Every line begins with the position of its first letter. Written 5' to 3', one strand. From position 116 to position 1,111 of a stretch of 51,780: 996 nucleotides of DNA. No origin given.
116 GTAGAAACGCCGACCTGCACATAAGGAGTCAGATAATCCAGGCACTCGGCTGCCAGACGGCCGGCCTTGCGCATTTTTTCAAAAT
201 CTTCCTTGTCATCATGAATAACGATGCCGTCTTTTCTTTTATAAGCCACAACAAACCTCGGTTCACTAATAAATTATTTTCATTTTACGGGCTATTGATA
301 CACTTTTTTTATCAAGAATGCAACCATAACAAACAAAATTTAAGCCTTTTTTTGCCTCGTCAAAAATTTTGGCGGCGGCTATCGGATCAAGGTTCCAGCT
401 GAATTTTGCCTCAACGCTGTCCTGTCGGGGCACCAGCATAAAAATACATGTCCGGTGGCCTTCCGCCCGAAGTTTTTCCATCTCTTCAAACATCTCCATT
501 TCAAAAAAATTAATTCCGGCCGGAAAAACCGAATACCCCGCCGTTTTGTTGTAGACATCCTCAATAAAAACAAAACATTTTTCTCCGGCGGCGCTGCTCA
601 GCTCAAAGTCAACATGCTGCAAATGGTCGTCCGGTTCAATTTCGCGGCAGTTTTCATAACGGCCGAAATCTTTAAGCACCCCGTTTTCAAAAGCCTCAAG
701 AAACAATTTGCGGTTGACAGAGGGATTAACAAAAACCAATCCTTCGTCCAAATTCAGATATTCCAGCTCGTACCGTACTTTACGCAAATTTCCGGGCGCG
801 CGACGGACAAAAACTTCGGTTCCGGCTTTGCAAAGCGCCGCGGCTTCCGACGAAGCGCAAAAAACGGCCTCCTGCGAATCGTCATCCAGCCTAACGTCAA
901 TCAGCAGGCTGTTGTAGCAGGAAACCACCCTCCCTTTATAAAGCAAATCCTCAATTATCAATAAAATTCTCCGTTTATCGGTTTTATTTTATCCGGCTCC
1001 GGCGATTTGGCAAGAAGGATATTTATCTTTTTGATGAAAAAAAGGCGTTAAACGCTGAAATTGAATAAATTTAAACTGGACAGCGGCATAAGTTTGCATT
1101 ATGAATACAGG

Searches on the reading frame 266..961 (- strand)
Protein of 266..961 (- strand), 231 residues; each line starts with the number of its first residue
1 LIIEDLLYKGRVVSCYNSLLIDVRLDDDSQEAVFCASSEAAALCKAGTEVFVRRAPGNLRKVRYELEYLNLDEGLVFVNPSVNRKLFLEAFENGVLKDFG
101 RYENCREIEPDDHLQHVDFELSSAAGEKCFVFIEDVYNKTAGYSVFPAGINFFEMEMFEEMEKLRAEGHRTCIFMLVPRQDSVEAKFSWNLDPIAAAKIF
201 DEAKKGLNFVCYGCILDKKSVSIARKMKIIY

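Call 58: search_protein_families(library=pfam, proteins=[window:266-961:-], max_evalue=0.00001)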
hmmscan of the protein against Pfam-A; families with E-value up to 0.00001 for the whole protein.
window:266-961:- (231 aa): 1 family
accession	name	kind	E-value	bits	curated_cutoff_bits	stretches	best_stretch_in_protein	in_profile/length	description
PF03749.19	SfsA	-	1.2e-08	35.3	22.8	1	83-219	3-137/138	Sugar fermentation stimulation protein RE domain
